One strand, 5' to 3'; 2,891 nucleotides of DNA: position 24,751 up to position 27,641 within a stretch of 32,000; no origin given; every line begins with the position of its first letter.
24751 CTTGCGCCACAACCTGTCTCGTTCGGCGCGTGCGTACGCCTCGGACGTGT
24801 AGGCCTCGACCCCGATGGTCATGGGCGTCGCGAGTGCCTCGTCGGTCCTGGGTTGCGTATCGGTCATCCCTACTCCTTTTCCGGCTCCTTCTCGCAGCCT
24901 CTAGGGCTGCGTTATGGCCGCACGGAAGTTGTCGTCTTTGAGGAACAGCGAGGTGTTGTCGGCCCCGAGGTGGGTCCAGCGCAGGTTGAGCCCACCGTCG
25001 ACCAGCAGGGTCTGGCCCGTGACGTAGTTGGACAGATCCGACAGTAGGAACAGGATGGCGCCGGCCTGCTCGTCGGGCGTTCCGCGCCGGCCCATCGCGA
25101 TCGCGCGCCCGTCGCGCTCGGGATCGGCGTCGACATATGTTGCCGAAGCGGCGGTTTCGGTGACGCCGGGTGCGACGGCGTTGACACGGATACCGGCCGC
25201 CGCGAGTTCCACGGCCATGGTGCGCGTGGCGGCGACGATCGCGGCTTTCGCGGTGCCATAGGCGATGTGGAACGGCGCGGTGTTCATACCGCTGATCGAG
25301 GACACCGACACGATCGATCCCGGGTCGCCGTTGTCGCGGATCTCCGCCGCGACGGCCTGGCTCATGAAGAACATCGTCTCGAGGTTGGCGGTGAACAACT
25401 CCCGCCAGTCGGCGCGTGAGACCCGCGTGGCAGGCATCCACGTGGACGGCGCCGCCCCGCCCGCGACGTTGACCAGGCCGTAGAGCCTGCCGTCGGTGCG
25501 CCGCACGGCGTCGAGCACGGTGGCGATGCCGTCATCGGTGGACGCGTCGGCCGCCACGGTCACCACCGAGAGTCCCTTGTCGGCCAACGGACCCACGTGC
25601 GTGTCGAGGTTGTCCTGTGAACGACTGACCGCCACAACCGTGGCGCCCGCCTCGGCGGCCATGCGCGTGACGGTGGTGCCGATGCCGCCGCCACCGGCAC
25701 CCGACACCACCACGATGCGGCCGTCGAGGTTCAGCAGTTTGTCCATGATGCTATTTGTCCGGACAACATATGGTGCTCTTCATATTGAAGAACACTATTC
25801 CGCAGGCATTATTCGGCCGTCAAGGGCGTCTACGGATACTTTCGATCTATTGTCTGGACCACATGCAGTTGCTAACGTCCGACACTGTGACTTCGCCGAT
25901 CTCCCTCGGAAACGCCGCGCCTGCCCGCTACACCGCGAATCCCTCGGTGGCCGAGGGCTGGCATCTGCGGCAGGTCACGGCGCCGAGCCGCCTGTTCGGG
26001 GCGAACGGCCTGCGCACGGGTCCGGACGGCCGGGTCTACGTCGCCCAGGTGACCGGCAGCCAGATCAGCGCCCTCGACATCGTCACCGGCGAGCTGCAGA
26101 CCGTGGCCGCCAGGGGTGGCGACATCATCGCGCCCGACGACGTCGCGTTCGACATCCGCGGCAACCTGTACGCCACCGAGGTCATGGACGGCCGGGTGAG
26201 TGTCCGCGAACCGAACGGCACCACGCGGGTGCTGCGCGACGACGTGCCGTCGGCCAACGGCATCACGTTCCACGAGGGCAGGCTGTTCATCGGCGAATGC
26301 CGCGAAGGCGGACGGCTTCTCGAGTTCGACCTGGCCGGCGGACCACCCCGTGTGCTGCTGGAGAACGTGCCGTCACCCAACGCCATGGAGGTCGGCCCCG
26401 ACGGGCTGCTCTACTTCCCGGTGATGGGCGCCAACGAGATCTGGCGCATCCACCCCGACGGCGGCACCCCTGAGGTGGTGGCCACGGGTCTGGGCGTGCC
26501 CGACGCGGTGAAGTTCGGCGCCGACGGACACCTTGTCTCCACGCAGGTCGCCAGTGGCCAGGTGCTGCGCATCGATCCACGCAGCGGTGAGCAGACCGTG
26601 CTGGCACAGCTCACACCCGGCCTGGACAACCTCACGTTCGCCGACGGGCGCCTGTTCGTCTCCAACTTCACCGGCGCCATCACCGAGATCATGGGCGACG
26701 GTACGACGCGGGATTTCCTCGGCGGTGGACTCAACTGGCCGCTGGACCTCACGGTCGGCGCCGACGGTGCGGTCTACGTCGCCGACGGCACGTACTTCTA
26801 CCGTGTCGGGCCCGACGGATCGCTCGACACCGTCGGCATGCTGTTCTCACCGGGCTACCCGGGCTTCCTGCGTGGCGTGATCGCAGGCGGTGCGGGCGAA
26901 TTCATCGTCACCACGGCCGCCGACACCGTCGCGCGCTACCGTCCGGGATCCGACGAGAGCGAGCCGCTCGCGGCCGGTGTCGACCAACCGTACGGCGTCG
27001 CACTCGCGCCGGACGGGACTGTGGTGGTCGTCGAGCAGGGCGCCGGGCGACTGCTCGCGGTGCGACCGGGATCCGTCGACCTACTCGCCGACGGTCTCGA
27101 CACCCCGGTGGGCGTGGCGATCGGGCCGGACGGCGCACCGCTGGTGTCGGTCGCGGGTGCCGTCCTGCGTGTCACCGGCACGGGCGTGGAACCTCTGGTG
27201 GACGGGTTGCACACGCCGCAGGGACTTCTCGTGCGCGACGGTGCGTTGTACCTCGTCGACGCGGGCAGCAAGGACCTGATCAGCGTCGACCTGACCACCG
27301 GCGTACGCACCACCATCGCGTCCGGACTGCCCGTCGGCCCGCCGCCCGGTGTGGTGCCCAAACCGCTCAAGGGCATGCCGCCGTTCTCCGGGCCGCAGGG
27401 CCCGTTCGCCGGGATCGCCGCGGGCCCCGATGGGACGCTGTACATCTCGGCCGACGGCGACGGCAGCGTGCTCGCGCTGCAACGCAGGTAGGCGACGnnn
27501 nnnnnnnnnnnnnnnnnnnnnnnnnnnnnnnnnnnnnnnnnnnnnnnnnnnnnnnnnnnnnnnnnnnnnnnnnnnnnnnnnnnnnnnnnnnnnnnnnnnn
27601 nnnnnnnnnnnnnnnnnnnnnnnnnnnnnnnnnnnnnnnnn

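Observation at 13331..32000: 18.7-kb divergent catabolic supercluster mixing three oxygenase classes, a double propeller and two heteromeric ACAD pairs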

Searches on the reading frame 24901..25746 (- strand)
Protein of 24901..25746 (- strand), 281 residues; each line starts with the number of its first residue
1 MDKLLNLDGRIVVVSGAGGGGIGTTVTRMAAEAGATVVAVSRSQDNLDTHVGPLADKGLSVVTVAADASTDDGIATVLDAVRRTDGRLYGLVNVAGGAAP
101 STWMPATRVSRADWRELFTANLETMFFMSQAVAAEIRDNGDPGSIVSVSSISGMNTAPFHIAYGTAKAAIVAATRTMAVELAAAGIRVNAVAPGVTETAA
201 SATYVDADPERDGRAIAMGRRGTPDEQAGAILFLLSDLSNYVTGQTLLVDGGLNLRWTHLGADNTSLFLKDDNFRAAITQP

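Call 5: search_protein_families(library=pfam, proteins=[window:24901-25746:-], max_evalue=0.001)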
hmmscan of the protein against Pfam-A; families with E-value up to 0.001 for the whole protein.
window:24901-25746:- (281 aa): 3 families
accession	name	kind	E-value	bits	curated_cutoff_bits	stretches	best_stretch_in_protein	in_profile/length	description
PF13561.12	adh_short_C2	-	1.6e-53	182.1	27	1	20-254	6-236/236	Enoyl-(Acyl carrier protein) reductase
PF00106.31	adh_short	-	6.8e-39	133.8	26.6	1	11-204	2-190/195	short chain dehydrogenase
PF08659.16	KR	-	4.7e-13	49.9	22.6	1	13-177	4-163/180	KR domain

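Call 7: search_protein_families(library=ncbifam, proteins=[window:24901-25746:-], max_evalue=0.00001)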
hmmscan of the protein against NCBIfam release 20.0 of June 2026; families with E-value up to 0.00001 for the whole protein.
window:24901-25746:- (281 aa): 223 families (the best 25 are shown)
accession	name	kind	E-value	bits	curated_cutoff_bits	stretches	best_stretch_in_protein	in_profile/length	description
NF005559.1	PRK07231.1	subfamily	1.7e-51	175.1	215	1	7-253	2-247/249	glucose 1-dehydrogenase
NF006070.0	PRK08213.1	subfamily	6.2e-48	163.6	279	1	2-254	5-257/259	gluconate 5-dehydrogenase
NF052558.1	MBtsdlDhBudC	equivalog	7.6e-48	163.2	270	1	8-254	2-242/250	meso-2,3-butanediol dehydrogenase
NF009466.0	PRK12826.1-2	subfamily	1.8e-47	161.9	222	1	10-254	4-245/248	3-oxoacyl-ACP reductase FabG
NF005446.0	PRK07035.1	equivalog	2.9e-47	161.1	373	1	3-253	5-253/255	SDR family oxidoreductase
NF004791.0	PRK06138.1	equivalog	9.8e-47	159.4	312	1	6-254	2-250/252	SDR family oxidoreductase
NF049979.1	AlphHSDSHdhA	equivalog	6.2e-45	153.7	350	1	7-255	1-248/258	7alpha-hydroxysteroid dehydrogenase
NF004198.0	PRK05653.1-3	equivalog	2.9e-44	151.4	296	1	7-254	5-247/248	3-oxoacyl-ACP reductase FabG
NF005893.0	PRK07856.1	equivalog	4e-44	150.8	255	1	5-252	5-240/255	SDR family oxidoreductase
NF005309.0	PRK06841.1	subfamily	4.5e-43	147.6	286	1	1-254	7-253/255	GolD/DthD family dehydrogenase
TIGR01830.1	3oxo_ACP_reduc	equivalog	6.2e-43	147.2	297.75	1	13-253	2-238/239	3-oxoacyl-[acyl-carrier-protein] reductase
NF006693.0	PRK09242.1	equivalog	3.2e-42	144.5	328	1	4-254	5-254/258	SDR family oxidoreductase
NF004778.0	PRK06124.1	equivalog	9.3e-42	143.2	303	1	5-255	7-254/256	SDR family oxidoreductase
NF004197.0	PRK05653.1-1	equivalog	1.6e-41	142.6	332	1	6-254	4-247/249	3-oxoacyl-ACP reductase FabG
NF009468.0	PRK12826.1-4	equivalog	4.6e-41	141.2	318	1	6-255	4-249/256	SDR family oxidoreductase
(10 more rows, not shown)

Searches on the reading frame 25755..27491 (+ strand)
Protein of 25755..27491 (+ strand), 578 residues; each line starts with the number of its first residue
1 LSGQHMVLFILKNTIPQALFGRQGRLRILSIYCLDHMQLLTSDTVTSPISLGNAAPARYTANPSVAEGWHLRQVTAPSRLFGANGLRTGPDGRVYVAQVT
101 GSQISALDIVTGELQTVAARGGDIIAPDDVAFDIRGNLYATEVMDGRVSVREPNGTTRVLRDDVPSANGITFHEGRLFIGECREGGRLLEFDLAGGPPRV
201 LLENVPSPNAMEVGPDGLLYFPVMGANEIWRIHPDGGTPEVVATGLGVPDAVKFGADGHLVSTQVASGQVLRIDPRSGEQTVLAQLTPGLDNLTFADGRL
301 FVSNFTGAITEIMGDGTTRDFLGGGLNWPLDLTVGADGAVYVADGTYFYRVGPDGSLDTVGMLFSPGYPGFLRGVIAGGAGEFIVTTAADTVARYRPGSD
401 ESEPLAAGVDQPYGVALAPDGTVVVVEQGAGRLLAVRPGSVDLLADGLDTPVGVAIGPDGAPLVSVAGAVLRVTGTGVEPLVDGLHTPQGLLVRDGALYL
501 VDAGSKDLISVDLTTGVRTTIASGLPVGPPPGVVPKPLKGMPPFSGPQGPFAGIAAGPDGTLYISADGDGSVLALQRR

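Call 5: search_protein_families(library=pfam, proteins=[window:25755-27491:+], max_evalue=0.001)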
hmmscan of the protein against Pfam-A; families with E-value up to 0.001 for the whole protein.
window:25755-27491:+ (578 aa): 7 families
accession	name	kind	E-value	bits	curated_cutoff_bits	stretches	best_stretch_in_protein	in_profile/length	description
PF24684.1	Vgb_lyase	-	2.1e-15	56.8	50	2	74-343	6-281/290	Virginiamycin B lyase family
PF08450.18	SGL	-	1e-11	45.3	26.3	1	80-283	42-219/246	SMP-30/Gluconolactonase/LRE-like region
PF25021.1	TEN_NHL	-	2.6e-08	33.7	27.1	0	311-360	6-64/357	Teneurin NHL domain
PF21959.2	DUF6923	-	4e-08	33.8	27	0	223-312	53-157/234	Repeat of unknown function (DUF6923)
PF13360.13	PQQ_2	-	9.3e-08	32.4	27.6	0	88-237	70-227/233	Outer membrane protein assembly factor BamB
PF01436.27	NHL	-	1.3e-06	28.6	20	0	326-346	1-20/28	NHL repeat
PF03088.22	Str_synth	-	1.9e-05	25.1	25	0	183-217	34-68/89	Strictosidine synthase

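Call 7: search_protein_families(library=ncbifam, proteins=[window:25755-27491:+], max_evalue=0.00001)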
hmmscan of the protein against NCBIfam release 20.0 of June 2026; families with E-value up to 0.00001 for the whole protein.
window:25755-27491:+ (578 aa): 2 families
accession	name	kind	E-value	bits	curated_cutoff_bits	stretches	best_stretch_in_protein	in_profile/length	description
NF033206.1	ScyE_fam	subfamily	3.4e-37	128.7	80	3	208-304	208-319/333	ScyD/ScyE family protein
TIGR03606.1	non_repeat_PQQ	subfamily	2.2e-10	40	434.55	0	240-287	23-70/454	glucose/sorbosone family PQQ-dependent dehydrogenase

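Call 15: search_solved_structures(query=window:25863-27491:+, max_evalue=0.001)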
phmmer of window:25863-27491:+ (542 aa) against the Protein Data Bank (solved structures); distinct sequences matched with E-value up to 0.001: 31.
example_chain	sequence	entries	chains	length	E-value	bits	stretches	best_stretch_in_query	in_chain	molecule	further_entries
3wwa_A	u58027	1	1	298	2.5e-14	56.3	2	338-473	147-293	Pizza7H protein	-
6ren_A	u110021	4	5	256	1e-13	54.3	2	371-475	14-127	3fPizza6-SH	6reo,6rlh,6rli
6rej_A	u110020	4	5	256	2.6e-13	53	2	370-473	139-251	Pizza6-SH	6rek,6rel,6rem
3ww9_A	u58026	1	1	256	9.5e-13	51.1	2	371-482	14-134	pizza6 protein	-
6f0t_A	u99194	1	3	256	1.8e-12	50.2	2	371-483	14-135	Pizza6-SFW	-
6qsd_A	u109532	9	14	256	2.3e-12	49.8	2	371-482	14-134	Pizza6S | Pizza6-S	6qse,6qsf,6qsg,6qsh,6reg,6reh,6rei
7zcj_A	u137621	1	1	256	2.7e-12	49.6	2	371-481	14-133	Pizza6-TNH-TSH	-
7zpw_A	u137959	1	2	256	2.7e-12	49.6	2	371-481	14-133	Pizza6-TSK-TSH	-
7zpz_A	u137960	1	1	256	3.4e-12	49.2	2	371-481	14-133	Pizza6-TSR-TSH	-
7zqg_A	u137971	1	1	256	3.7e-12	49.1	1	371-478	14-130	Pizza6-KSH-TSH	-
7zq2_A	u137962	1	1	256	4.5e-12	48.9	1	371-478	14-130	Pizza6-RSH-TSH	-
6f0s_A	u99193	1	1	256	4.9e-12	48.7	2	370-473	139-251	Pizza6-SYW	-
6i37_A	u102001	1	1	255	1e-11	47.7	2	370-478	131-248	nv1Pizza6-AYW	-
6i3b_A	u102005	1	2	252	1.3e-11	47.3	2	371-480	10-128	cPizza6-AYW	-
6f0q_A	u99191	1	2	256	1.4e-11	47.2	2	371-481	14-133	Pizza6-AYW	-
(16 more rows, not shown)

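Call 52: find_homologous_proteins(query=window:25863-27491:+, max_evalue=0.00001)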
Query window:25863-27491:+ (542 aa): 3788 proteins with E <= 0.00001 among 8000 candidates; the best 120 are listed.
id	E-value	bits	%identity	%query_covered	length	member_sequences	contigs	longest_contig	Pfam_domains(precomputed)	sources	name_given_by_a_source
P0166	0.0e+0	1164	98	100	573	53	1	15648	PF13360.14,PF21959.3,PF03088.23,PF24684.2,PF01436.28,PF25021.2,PF08450.19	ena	-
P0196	0.0e+0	1067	90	100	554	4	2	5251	PF21959.3,PF03088.23,PF24684.2,PF01436.28,PF25021.2,PF08450.19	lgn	-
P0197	0.0e+0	1067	90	100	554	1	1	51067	PF21959.3,PF03088.23,PF24684.2,PF01436.28,PF25021.2,PF08450.19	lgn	-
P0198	0.0e+0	1028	89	98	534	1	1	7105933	PF13360.14,PF21959.3,PF03088.23,PF24684.2,PF01436.28,PF25021.2,PF08450.19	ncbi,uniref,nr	ncbi:SMP-30/gluconolactonase/LRE family protein [Mycolicibacterium goodii]|uniref:Gluconolaconase n=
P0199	0.0e+0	1018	88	99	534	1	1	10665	PF13360.14,PF21959.3,PF03088.23,PF24684.2,PF08450.19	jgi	jgi:sugar lactone lactonase YvrE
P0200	1.7e-279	947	82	97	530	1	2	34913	PF21959.3,PF03088.23,PF24684.2,PF01436.28,PF08450.19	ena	-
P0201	1.2e-278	944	81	100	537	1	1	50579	PF21959.3,PF03088.23,PF24684.2,PF25021.2,PF08450.19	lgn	-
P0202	6.1e-278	941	82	98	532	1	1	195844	PF21959.3,PF03088.23,PF24684.2,PF01436.28,PF25021.2,PF08450.19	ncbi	ncbi:SMP-30/gluconolactonase/LRE family protein [Mycobacterium sp. LTG2003]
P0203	1.1e-277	941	81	100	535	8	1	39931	PF13360.14,PF21959.3,PF03088.23,PF24684.2,PF01436.28,PF08450.19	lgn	-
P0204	3.1e-277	939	81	98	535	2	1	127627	PF13360.14,PF21959.3,PF20067.6,PF03088.23,PF24684.2,PF01436.28,PF25021.2,PF08450.19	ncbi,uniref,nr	ncbi:gluconolaconase [Mycobacterium sp. E802]|uniref:SMP-30/gluconolactonase/LRE family protein n=1 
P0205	1.8e-276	937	79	100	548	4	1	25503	PF13360.14,PF21959.3,PF24684.2,PF01436.28,PF25021.2,PF08450.19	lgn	-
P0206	2.5e-276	936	81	96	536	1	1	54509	PF13360.14,PF03088.23,PF24684.2,PF01436.28,PF25021.2,PF08450.19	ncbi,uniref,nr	ncbi:PQQ-binding-like beta-propeller repeat protein [Mycobacterium sp. TNTM28]|uniref:PQQ-binding-li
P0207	2.3e-275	933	81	96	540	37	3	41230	PF03088.23,PF24684.2,PF01436.28,PF25021.2,PF08450.19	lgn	-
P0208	2.8e-275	933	80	99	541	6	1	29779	PF13360.14,PF03088.23,PF24684.2,PF01436.28,PF25021.2,PF08450.19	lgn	-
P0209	7.7e-275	931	82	96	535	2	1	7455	PF13360.14,PF21959.3,PF20067.6,PF03088.23,PF24684.2,PF01436.28,PF25021.2,PF08450.19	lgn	-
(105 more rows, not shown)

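Call 63: predict_structure(alignment_id=A1)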
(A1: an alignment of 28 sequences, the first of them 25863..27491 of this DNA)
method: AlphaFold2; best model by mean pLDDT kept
length: 542 residues; sequences in the alignment: 28
mean_pLDDT: 88.7   pTM: 0.87
mean pLDDT of the five models: 88.7, 86.6, 83.6, 79.5, 78.8
residues with pLDDT >= 90: 382; 70-90: 113; 50-70: 25; < 50: 22
segments of 3 or more residues with pLDDT < 50: 1-20
pLDDT, mean of each block of 10 residues (from residue 1): 33 36 77 93 85 96 88 92 81 94 89 93 89 93 91 92 93 92 94 96 95 93 94 96 96 93 93 92 90 91 92 93 88 91 94 93 95 92 96 95 95 95 96 95 95 94 94 96 95 70 54 75 94 89 82
secondary structure, 60 per line:
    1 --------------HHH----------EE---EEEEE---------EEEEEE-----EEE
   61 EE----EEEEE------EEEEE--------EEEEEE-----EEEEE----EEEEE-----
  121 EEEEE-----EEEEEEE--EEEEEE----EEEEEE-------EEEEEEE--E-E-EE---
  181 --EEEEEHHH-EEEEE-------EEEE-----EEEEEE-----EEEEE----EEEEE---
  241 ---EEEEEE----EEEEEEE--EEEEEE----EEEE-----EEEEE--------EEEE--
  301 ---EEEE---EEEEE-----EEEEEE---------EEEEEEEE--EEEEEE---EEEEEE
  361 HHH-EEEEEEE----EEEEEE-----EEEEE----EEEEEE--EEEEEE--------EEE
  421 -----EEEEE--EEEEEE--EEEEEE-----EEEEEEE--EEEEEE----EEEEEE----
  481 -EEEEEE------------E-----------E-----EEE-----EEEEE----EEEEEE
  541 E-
elements in order: E33-37 E47-52 E58-62 E67-71 E78-82 E91-96 E102-106 E111-115 E121-125 E131-137 E140-145 E150-155 E163-169 E183-187 E192-196 E204-207 E213-218 E224-228 E233-237 E244-249 E254-260 E263-268 E273-276 E282-286 E295-298 E304-307 E311-315 E321-326 E336-343 E346-351 E355-360 E365-371 E376-381 E387-391 E396-401 E404-409 E418-420 E426-430 E433-438 E441-446 E452-458 E461-466 E471-476 E482-487 E518-520 E526-530 E535-541

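Call 65: fold_search(model_id=the predicted structure, library=pdb)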
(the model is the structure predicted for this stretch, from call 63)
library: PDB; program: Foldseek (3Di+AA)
matches with E <= 10: 1934; with E <= 0.001: 1699
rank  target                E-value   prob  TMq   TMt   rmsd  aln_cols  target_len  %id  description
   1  3s8v_B                1.9e-19  1.00  0.35  0.32  19.7       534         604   17  Crystal structure of LRP6-Dkk1 complex (released 2011-10-26)
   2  8jx8_A                1.5e-18  1.00  0.37  0.15  19.1       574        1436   16  rat megalin head (released 2024-06-19)
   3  9i3v_A                1.8e-18  1.00  0.34  0.06  18.1       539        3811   17  Cryo-EM structure of the human LRP2 ectodomain (released 2026-02-04)
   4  8jut_A                1.8e-18  1.00  0.35  0.05  21.6       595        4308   17  rat megalin RAP complex (released 2024-06-19)
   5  8dvm_A                1.8e-18  1.00  0.36  0.32  19.1       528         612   17  Crystal structure of LRP6 E3E4 in complex with disulfide constrained peptide E3.6 (released 2023-03-29)
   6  3s8z_A                2.2e-18  1.00  0.37  0.33  19.1       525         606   17  Crystal structure of LRP6-E3E4 (released 2011-10-26)
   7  8em4_A                2.2e-18  1.00  0.34  0.06  17.9       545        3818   17  Cryo-EM structure of LRP2 at pH 7.5 (released 2023-02-08)
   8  8jx8_B                2.3e-18  1.00  0.36  0.14  17.2       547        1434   17  rat megalin head (released 2024-06-19)
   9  9qaw_B                3.9e-18  1.00  0.34  0.06  18.5       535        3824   18  CryoEM structure of the human LRP2 receptor ectodomain in complex with LRPAP1 (released 2026-03-11)
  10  9qaw_A                4.3e-18  1.00  0.34  0.06  18.3       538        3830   17  CryoEM structure of the human LRP2 receptor ectodomain in complex with LRPAP1 (released 2026-03-11)
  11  8jxe_A                4.8e-18  1.00  0.35  0.14  20.0       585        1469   17  rat megalin RAP complex head (released 2024-06-19)
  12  3s2k_A                5.0e-18  1.00  0.36  0.32  19.6       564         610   16  Structural basis of Wnt signaling inhibition by Dickkopf binding to LRP5/6. (released 2011-11-02)
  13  5gje_B                5.5e-18  1.00  0.36  0.32  19.1       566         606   16  Three-dimensional reconstruction of human LRP6 ectodomain complexed with Dkk1 (released 2017-01-18)
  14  3s2k_B                5.5e-18  1.00  0.36  0.32  19.1       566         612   16  Structural basis of Wnt signaling inhibition by Dickkopf binding to LRP5/6. (released 2011-11-02)
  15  9i3v_B                5.8e-18  1.00  0.34  0.06  18.1       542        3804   18  Cryo-EM structure of the human LRP2 ectodomain (released 2026-02-04)
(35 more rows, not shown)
